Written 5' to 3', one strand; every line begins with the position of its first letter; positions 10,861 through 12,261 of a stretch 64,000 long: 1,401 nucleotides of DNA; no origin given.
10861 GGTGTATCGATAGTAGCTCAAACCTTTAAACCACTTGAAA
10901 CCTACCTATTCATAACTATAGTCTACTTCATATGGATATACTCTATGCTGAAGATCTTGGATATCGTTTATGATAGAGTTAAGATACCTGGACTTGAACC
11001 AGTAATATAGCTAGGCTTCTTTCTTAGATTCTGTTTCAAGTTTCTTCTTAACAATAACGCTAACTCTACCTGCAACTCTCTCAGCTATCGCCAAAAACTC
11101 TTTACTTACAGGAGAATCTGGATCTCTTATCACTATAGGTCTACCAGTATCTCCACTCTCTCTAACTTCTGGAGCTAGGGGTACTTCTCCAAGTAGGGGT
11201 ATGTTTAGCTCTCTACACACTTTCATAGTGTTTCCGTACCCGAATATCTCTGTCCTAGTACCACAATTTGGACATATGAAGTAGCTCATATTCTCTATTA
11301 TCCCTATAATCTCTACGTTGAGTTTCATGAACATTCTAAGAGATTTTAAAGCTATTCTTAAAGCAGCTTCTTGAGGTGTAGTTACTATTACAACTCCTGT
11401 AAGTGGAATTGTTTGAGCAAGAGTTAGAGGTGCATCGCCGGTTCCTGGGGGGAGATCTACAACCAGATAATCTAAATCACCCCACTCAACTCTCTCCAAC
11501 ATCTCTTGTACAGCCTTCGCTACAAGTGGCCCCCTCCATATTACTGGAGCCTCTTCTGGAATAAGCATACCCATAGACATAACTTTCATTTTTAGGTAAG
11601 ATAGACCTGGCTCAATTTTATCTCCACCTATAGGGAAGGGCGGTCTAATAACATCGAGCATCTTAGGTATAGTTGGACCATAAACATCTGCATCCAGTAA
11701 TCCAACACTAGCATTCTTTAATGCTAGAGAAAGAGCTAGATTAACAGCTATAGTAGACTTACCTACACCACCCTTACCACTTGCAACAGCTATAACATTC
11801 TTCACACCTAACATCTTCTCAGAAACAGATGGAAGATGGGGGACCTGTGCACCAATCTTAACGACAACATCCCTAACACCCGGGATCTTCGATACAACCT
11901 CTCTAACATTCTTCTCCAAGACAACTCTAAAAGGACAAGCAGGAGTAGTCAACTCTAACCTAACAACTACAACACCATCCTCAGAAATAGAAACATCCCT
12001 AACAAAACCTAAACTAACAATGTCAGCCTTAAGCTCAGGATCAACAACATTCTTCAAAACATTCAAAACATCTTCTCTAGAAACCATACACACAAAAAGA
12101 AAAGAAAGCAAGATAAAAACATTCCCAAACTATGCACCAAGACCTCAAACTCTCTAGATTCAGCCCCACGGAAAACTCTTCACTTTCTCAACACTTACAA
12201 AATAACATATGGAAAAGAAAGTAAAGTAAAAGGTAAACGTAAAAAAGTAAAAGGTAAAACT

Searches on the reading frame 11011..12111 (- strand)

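Call 70: search_protein_families(library=pfam, proteins=[window:11011-12111:-], max_evalue=0.00001)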
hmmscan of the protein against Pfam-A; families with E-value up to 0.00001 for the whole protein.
window:11011-12111:- (366 aa): 6 families
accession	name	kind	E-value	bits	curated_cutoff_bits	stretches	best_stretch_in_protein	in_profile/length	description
PF10609.15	ParA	-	3.3e-97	325.2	27.1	1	103-346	2-245/246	NUBPL iron-transfer P-loop NTPase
PF01883.24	FeS_assembly_P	-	1.4e-18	67.4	23.5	1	12-85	1-72/73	Iron-sulfur cluster assembly protein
PF01656.29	CbiA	-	2.1e-12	47.6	25.4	1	107-326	1-125/125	CobQ/CobB/MinD/ParA nucleotide binding domain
PF13614.12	AAA_31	-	6.3e-09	36.5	27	1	105-143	2-40/177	AAA domain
PF00142.24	Fer4_NifH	-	5.2e-07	29.8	25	0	291-361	189-259/271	4Fe-4S iron sulfur cluster binding proteins, NifH/frxC family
PF09140.17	MipZ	-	8.2e-06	25.7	20.7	0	106-149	2-45/262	ATPase MipZ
